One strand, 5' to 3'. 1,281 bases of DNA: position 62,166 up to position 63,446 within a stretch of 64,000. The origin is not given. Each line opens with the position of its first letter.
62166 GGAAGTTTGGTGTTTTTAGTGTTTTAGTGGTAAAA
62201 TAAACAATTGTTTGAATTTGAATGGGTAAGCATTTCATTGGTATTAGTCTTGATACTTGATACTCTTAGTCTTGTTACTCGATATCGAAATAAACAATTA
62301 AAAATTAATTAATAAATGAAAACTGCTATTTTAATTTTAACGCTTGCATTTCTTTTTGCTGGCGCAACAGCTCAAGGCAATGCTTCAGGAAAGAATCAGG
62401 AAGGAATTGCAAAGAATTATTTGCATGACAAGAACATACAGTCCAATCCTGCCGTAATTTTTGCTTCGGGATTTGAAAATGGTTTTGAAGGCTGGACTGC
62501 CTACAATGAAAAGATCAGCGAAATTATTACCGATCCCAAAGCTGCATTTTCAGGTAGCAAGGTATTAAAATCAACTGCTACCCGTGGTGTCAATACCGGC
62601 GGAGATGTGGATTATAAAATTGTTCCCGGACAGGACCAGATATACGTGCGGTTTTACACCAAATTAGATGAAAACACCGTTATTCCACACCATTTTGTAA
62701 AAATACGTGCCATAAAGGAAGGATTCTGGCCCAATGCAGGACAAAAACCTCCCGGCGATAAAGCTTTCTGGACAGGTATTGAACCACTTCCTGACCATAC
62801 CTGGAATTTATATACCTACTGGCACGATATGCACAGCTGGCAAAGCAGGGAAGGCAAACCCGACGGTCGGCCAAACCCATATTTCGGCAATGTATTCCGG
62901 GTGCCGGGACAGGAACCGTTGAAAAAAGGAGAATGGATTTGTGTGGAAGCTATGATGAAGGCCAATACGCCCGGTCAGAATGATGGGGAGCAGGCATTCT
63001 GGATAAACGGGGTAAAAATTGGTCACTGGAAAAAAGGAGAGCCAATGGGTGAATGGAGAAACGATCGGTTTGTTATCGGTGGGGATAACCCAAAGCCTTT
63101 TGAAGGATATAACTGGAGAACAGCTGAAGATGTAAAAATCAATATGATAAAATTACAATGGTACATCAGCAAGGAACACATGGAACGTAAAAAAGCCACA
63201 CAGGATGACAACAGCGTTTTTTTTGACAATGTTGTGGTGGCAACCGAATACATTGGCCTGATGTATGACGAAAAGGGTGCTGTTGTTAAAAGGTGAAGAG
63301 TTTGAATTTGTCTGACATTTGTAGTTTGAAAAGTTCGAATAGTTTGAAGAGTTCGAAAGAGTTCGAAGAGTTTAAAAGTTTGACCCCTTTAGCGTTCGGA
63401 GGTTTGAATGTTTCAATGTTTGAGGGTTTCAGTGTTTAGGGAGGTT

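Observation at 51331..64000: Expanded family of ~290-aa jelly-roll domains with a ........(Y/F)GN signature: candidate new glycan-cleaving family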

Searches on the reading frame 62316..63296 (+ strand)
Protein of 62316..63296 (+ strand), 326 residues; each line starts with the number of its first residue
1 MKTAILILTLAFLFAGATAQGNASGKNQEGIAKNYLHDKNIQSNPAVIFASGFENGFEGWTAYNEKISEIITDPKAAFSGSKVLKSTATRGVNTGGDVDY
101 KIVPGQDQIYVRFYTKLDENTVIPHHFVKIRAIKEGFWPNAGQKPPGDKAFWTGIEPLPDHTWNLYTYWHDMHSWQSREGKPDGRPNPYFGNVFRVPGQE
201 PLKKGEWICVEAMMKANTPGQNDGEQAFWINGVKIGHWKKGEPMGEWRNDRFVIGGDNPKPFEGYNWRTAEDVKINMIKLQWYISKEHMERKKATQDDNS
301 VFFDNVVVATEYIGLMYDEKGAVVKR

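Call 4: search_protein_families(library=pfam, proteins=[window:62316-63296:+], max_evalue=1)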
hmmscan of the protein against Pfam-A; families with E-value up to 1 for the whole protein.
window:62316-63296:+ (326 aa): 2 families
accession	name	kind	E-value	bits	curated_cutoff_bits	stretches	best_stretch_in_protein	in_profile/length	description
PF21294.4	Polysacc_lyase_14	-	0.031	14.4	27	1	166-235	103-170/215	Polysaccharide lyase 14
PF24154.1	Tis1_ImmP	-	0.056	14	27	1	98-126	23-51/74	Tis1 immunity protein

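Call 6: search_solved_structures(query=window:62316-63296:+, max_evalue=10, show_alignments=2)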
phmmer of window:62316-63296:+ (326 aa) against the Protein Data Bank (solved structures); distinct sequences matched with E-value up to 10: 3.
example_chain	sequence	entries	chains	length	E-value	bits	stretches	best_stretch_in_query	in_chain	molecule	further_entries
5a40_E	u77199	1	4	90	0.13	14.8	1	120-175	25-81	MONOBODIES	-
6pq8_A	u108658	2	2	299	0.27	13.8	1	73-118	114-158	Beta-lactamase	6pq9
6u83_A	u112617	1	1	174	1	11.8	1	13-73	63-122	Outer membrane associated protein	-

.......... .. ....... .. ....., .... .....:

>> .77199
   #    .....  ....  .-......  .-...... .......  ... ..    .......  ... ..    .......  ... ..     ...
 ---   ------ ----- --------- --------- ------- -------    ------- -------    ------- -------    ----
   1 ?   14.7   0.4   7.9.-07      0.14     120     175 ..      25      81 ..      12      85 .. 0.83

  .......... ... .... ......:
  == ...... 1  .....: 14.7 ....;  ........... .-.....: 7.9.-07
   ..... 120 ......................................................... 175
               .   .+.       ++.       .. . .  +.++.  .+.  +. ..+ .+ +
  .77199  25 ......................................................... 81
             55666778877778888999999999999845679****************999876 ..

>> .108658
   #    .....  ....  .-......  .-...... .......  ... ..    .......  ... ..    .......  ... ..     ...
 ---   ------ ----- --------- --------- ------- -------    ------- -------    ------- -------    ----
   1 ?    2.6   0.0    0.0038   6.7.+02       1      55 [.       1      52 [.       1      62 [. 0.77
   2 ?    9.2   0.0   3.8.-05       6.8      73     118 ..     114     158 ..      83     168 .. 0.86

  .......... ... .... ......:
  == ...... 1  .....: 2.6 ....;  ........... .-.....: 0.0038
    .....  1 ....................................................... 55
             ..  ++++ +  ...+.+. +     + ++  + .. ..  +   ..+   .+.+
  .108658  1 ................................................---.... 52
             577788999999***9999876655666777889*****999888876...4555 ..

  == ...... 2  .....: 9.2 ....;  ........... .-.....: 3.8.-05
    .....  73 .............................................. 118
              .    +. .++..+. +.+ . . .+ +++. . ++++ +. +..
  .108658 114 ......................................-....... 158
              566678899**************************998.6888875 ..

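Call 7: search_protein_families(library=ncbifam, proteins=[window:62316-63296:+], max_evalue=1)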
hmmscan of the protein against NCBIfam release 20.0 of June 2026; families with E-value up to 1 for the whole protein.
window:62316-63296:+ (326 aa): 0 families

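Call 8: find_homologous_proteins(query=window:62316-63296:+, max_evalue=0.001)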
Query window:62316-63296:+ (326 aa): 347 proteins with E <= 0.001 among 1566 candidates; the best 120 are listed.
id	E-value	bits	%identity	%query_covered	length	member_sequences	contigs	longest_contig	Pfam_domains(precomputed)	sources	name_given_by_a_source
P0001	1.3e-227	773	100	100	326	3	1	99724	-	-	-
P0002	1.6e-192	658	83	100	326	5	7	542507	-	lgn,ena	-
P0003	9.4e-190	648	82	100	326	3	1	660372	PF21294.5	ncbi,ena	-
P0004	1.1e-171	589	77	98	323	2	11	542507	-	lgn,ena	-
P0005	3.8e-166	571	78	93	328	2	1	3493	-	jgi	jgi:hypothetical protein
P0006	1.3e-160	553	72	100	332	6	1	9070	-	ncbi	-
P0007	9.5e-159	546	71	98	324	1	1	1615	-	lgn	-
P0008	4.2e-158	544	70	98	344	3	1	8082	-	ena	-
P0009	3.3e-157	541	71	98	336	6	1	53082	-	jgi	jgi:hypothetical protein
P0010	2.4e-155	535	70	100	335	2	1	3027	PF21294.5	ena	-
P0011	2.1e-152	526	73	91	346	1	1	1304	PF21294.5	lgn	-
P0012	7.2e-151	521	73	91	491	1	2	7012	-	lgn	-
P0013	3.8e-150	518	72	91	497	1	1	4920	-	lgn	-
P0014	2.0e-148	513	72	91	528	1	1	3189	-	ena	-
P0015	2.3e-148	512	67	100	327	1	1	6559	-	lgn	-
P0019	2.3e-146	506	67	98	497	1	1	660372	-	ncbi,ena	-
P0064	1.8e-86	309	45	96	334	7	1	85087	-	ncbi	-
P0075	5.3e-80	288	45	96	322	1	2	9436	PF21294.5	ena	-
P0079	3.4e-79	285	44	89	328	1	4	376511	-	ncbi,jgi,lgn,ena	-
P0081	8.6e-79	284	48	96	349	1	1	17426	-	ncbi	-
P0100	1.1e-67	247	48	74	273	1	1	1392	PF14099.14,PF21294.5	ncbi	ncbi:MAG: hypothetical protein EOO88_49045, partial [Pedobacter sp.]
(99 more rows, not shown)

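Call 12: search_solved_structures(query=A2, max_evalue=10, show_alignments=3)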
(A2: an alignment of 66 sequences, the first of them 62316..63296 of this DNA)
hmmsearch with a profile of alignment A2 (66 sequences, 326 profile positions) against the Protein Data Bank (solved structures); distinct sequences matched with E-value up to 10: 1.
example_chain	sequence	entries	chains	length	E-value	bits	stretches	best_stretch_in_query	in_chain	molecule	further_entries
3zyp_A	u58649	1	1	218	0.00034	23.3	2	298-320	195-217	CIP1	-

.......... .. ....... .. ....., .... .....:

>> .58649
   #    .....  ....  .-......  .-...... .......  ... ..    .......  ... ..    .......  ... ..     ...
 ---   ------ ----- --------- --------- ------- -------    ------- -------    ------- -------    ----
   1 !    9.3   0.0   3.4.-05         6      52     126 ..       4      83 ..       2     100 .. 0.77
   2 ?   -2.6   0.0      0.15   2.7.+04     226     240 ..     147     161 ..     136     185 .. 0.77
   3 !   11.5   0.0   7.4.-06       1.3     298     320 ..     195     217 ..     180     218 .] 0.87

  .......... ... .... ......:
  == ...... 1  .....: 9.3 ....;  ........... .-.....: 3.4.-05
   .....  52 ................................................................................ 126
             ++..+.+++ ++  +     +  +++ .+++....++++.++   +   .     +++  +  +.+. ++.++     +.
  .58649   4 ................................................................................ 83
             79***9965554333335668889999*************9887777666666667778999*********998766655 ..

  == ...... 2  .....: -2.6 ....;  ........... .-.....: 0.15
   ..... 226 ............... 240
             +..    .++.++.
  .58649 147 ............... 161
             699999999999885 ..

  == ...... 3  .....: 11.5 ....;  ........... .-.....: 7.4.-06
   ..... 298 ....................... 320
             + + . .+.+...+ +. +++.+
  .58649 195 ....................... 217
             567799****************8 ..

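Call 21: find_encoding_contigs(protein=P0003, flank=10000, max_places=3)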
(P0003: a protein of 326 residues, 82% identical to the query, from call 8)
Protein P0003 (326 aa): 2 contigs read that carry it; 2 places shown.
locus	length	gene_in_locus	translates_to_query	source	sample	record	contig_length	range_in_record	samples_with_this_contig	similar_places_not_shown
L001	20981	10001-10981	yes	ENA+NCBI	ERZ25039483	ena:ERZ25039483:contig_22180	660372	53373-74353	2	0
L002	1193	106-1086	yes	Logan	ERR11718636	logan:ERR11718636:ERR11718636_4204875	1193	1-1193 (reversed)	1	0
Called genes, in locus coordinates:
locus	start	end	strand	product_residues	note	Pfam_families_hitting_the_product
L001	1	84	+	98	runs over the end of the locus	PF05016:ParE_toxin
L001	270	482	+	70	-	-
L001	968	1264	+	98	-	-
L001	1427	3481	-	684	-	PF08532:Glyco_hydro_42M (weak)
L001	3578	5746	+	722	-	-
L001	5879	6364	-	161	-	-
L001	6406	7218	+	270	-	-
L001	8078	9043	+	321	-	-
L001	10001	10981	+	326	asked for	PF21294:Polysacc_lyase_14 (weak)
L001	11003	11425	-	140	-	-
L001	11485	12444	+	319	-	-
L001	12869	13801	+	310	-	PF22847:Glyco_hydro_43_rel (faint), PF04041:Glyco_hydro_130 (faint)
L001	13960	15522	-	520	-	PF01979:Amidohydro_1 (weak), PF07969:Amidohydro_3, PF01979:Amidohydro_1 (weak)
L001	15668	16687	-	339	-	PF01208:URO-D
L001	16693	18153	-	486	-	PF00884:Sulfatase, PF01663:Phosphodiest (faint), PF16347:SGSH_C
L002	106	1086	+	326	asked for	PF21294:Polysacc_lyase_14 (weak)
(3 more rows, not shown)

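Call 22: predict_structure(alignment_id=A2)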
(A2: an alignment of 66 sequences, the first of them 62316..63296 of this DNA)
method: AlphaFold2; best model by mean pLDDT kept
length: 326 residues; sequences in the alignment: 66
mean_pLDDT: 94.7   pTM: 0.89
mean pLDDT of the five models: 94.7, 94.7, 94.5, 93.6, 93.5
residues with pLDDT >= 90: 296; 70-90: 15; 50-70: 12; < 50: 3
segments of 3 or more residues with pLDDT < 50: 21-23
pLDDT, mean of each block of 10 residues (from residue 1): 78 63 65 97 99 98 98 97 98 97 99 98 97 97 97 98 98 98 98 96 98 99 98 96 98 96 98 99 95 96 99 97 92
secondary structure, 60 per line:
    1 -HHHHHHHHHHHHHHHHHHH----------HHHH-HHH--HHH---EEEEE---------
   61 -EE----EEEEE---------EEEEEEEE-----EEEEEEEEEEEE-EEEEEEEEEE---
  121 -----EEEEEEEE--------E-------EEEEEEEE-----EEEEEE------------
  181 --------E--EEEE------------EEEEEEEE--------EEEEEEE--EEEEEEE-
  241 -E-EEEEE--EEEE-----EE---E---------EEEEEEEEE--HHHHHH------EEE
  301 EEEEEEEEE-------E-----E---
elements in order: H2-20 H31-34 E47-51 E68-72 E82-89 E95-106 E108-117 E126-133 E150-157 E163-168 E192-195 E208-215 E224-230 E233-239 E244-248 E251-254 E275-283 H286-291 E298-309

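Call 24: fold_search(model_id=the predicted structure, library=pdb)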
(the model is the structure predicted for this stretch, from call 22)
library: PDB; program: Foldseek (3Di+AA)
matches with E <= 10: 1316; with E <= 0.001: 196
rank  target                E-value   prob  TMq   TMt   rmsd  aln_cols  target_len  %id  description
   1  6kzk_A                6.2e-12  1.00  0.47  0.62   6.3       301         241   14  Structure of alginate lyase Aly36B mutant K143A/M171A in complex with alginate trisaccharide (released 2020-09-23)
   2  6kcv_A                7.7e-12  1.00  0.50  0.63   5.7       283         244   13  Structure of alginate lyase Aly36B mutant K143A/Y185A in complex with alginate tetrasaccharide (released 2020-06-24)
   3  6kcw                  1.1e-11  1.00  0.50  0.63   6.2       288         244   14  Structure of alginate lyase Aly36B (released 2020-06-24)
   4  2zzj                  3.2e-11  1.00  0.47  0.62   7.2       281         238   18  Crystal structure of endo-beta-1,4-glucuronan lyase from fungus Trichoderma reesei (released 2009-05-05)
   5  5gmt_A                2.4e-10  1.00  0.55  0.66   8.0       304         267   13  Crystal structure of the marine PL-14 alginate lyase from Aplysia kurodai (released 2017-01-04)
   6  8q29_A                9.9e-10  1.00  0.46  0.60   7.6       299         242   14  TtX122A - A domain of unknown function from the Teredinibacter turnerae protein TERTU_3803 (released 2024-03-13)
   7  8q28_B                1.6e-09  1.00  0.47  0.61   7.3       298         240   13  Se-Met labelled TtX122A - A domain of unknown function from the Teredinibacter turnerae protein TERTU_3803 (released 2024-03-13)
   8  5gmt_B                2.0e-09  1.00  0.55  0.67   6.1       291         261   12  Crystal structure of the marine PL-14 alginate lyase from Aplysia kurodai (released 2017-01-04)
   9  8q2a_A                2.1e-09  1.00  0.42  0.55   8.0       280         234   13  TtX122B - A domain of unknown function from the Teredinibacter turnerae protein TERTU_2913 (released 2024-03-13)
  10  8q2a_C                2.6e-09  1.00  0.43  0.57   7.6       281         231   13  TtX122B - A domain of unknown function from the Teredinibacter turnerae protein TERTU_2913 (released 2024-03-13)
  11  8q28_A                2.9e-09  1.00  0.47  0.61   7.3       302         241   13  Se-Met labelled TtX122A - A domain of unknown function from the Teredinibacter turnerae protein TERTU_3803 (released 2024-03-13)
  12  3gne_A                6.3e-09  1.00  0.54  0.71   4.5       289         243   17  Crystal structure of alginate lyase vAL-1 from Chlorella virus (released 2009-10-20)
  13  3a0n                  8.8e-09  1.00  0.56  0.73   4.4       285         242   16  Crystal structure of D-glucuronic acid-bound alginate lyase vAL-1 from Chlorella virus (released 2009-10-20)
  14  3zyp                  1.0e-07  1.00  0.42  0.59   7.0       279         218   19  Cellulose induced protein, Cip1 (released 2012-09-12)
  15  5mqr                  5.8e-07  1.00  0.42  0.14   7.1       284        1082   11  Sialidase BT_1020 (released 2017-03-22)
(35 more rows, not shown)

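Call 26: find_related_loci(query=A2, collection=genome_contigs, flank=10000)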
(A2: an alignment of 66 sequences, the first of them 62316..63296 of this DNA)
Query A2 (326 aa) in genome_contigs; peptide patterns used: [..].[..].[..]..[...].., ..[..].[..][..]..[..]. (x = any residue, [..] = any of these).
595 stretches matched a pattern (row limit reached: there are more); 541 encode a relative of the query (tblastn E <= 1e-3); the best 80 are kept; 78 distinct loci.
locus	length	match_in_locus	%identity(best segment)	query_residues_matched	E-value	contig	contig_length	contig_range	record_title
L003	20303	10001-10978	82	1-326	0e+0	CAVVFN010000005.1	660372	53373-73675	MAG: uncultured Prolixibacteraceae bacterium isolate MFD01721.bin.1.367 genome assembly, contig: contig_22180, whole gen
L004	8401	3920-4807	70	30-324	2e-147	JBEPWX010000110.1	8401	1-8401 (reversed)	MAG: Mariniphaga sp. isolate 01_S196.semibin_refined.147 NODE_4725_length_8401_cov_1.587624:0-8401, whole genome shotgun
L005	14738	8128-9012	66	30-324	3e-129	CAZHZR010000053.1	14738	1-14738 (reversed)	MAG TPA_asm: uncultured Roseivirgaceae bacterium isolate SRP220891_co3_550 genome assembly, contig: NODE_5808_length_147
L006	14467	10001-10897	56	26-319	5e-111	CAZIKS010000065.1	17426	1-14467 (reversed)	MAG TPA_asm: uncultured Pirellulales bacterium isolate SRP068000_co4_338 genome assembly, contig: NODE_3710_length_17426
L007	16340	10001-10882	58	26-314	2e-110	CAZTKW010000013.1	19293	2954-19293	MAG TPA_asm: uncultured Pirellulales bacterium isolate SRP214966_co5_288 genome assembly, contig: NODE_2274_length_19293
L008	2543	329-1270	49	1-316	5e-101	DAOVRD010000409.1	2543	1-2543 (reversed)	MAG TPA_asm: Planctomycetota bacterium isolate CSMAG_1592 CSMAG_1592_k141_2600687_length_2543_cov_13.0000, whole genome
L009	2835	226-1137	49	1-316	3e-99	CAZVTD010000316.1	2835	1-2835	MAG TPA_asm: uncultured Planctomycetota bacterium isolate SRP167436_co1_127 genome assembly, contig: NODE_59624_length_2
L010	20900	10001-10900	46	28-314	9e-88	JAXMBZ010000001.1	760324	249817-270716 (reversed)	MAG: Planctomycetota bacterium isolate STL-PLA49 C2.167.fa-1, whole genome shotgun sequence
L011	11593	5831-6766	47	7-314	5e-85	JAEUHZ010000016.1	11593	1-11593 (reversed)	MAG: Planctomycetota bacterium isolate new MAG-30 k141_3386673, whole genome shotgun sequence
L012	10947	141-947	48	46-316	2e-84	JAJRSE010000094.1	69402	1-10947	MAG: Planctomycetota bacterium isolate Dive100_bin4.32 k141_715712, whole genome shotgun sequence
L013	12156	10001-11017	45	8-325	2e-83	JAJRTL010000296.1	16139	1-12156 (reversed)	MAG: Planctomycetota bacterium isolate Dive96_bin1.63 k141_2017571, whole genome shotgun sequence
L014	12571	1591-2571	43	5-318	2e-83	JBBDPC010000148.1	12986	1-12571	MAG: Phycisphaeraceae bacterium isolate LejiaB_66_58 Lejia_B_6091_length_12986_cov_35, whole genome shotgun sequence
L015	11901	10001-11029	44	2-320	5e-83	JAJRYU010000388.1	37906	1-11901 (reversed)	MAG: Planctomycetota bacterium isolate Dive96_bin3.79 k141_2611259, whole genome shotgun sequence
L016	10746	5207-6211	45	1-314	1e-82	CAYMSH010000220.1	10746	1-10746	MAG TPA_asm: uncultured Planctomycetaceae bacterium isolate binchicken_co141_31 genome assembly, contig: NODE_24120_leng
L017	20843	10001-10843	46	44-316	5e-80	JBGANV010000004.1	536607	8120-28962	MAG: Planctomycetota bacterium isolate MAG_MBR_H10.41 MBRH10-41_opera_contig_58, whole genome shotgun sequence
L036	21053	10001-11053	36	3-316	2e-56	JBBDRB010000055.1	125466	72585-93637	MAG: Balneolales bacterium isolate LejiaC_50_16 Lejia_C_283_length_125466_cov_9, whole genome shotgun sequence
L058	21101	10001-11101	35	1-316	1e-50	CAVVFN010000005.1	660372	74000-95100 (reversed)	MAG: uncultured Prolixibacteraceae bacterium isolate MFD01721.bin.1.367 genome assembly, contig: contig_22180, whole gen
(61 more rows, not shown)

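Call 34: search_protein_representatives(alignment_id=A2)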
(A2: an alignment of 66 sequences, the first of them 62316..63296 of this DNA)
Query: 66 sequences, 326 profile positions. Proteins with E-value up to 0.001 (for the whole library): 3611; up to 1e-10: 1439; up to 1e-30: 419. The best 150 are listed.
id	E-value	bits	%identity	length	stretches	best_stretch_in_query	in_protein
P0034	5.8e-142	489.3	-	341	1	9-321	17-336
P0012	7.0e-135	466.0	-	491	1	25-324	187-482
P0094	4.0e-129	447.0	-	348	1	22-323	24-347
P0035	8.6e-125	432.8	-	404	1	22-323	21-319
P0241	7.2e-122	423.2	-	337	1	8-323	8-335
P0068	8.8e-119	413.1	-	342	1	6-322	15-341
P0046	4.9e-113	394.2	-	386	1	63-323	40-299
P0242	8.6e-110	383.5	-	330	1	15-321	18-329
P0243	3.2e-107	375.1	-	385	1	25-323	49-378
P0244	3.1e-106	371.8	-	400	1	8-323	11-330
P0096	1.4e-104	366.4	-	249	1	71-321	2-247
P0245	1.4e-103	363.1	-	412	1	25-322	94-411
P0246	1.1e-98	347.0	-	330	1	16-323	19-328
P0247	1.7e-98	346.4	-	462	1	11-324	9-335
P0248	5.8e-98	344.6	-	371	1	17-323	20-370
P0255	3.0e-88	312.7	-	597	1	20-322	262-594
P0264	2.2e-82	293.5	-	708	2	24-325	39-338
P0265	2.6e-82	293.2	-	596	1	26-322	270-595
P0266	1.0e-81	291.3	-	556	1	27-324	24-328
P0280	1.4e-73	264.5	-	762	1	26-321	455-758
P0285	7.9e-72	258.8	-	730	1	24-323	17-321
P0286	9.1e-72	258.6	-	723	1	23-322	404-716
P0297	2.5e-69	250.6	-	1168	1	19-324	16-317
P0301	6.1e-69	249.3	-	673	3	25-321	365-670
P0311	5.1e-67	242.9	-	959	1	29-324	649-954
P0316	1.3e-66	241.6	-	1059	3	47-243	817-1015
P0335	3.8e-63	230.2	-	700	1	27-322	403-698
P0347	7.1e-60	219.5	-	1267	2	22-322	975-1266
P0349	2.8e-59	217.5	-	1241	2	25-322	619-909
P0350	5.8e-59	216.5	-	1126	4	28-321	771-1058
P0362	3.8e-57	210.5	-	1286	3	24-324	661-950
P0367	2.7e-55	204.4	-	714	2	26-322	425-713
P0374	4.1e-54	200.5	-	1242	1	21-322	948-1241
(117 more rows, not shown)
